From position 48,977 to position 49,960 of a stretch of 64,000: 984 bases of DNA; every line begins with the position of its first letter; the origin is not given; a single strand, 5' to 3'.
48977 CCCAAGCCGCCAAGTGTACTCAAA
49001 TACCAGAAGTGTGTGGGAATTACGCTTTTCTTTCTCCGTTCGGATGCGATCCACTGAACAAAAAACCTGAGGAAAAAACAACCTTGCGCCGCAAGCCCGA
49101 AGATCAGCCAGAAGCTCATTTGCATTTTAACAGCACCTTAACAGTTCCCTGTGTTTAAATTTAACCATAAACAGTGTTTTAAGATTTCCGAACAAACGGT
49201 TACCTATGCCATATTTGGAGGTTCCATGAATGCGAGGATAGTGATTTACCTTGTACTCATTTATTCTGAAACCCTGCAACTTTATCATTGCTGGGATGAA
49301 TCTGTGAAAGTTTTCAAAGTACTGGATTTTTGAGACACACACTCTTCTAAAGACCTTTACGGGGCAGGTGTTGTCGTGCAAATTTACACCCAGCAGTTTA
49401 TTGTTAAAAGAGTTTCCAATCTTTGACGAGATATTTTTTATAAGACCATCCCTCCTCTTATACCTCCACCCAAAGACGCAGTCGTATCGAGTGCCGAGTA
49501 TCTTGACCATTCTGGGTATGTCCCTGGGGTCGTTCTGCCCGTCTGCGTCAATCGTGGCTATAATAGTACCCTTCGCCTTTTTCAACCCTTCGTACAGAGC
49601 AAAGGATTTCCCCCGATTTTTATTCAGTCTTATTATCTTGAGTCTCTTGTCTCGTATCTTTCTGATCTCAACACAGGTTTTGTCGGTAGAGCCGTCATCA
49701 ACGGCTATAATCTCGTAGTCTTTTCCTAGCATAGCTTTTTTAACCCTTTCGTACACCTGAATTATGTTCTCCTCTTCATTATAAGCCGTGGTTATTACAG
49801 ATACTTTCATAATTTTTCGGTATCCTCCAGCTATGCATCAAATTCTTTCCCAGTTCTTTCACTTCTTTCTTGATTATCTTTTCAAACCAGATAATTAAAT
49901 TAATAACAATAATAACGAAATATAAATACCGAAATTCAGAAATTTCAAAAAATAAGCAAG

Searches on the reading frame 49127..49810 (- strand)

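Call 11: search_protein_families(library=pfam, proteins=[window:49127-49810:-], max_evalue=0.001)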
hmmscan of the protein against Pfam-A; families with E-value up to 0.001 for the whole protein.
window:49127-49810:- (227 aa): 3 families
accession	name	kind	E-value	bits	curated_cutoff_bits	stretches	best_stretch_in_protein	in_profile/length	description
PF00535.33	Glycos_transf_2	-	8.6e-34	117.3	23.3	1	4-159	1-164/168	Glycosyl transferase family 2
PF10111.15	Glyco_tranf_2_2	-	5.3e-07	29.8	27.3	1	4-105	1-106/276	Glycosyltransferase like family 2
PF13641.12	Glyco_tranf_2_3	-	4.4e-05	24.1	27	1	3-112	3-119/230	Glycosyltransferase like family 2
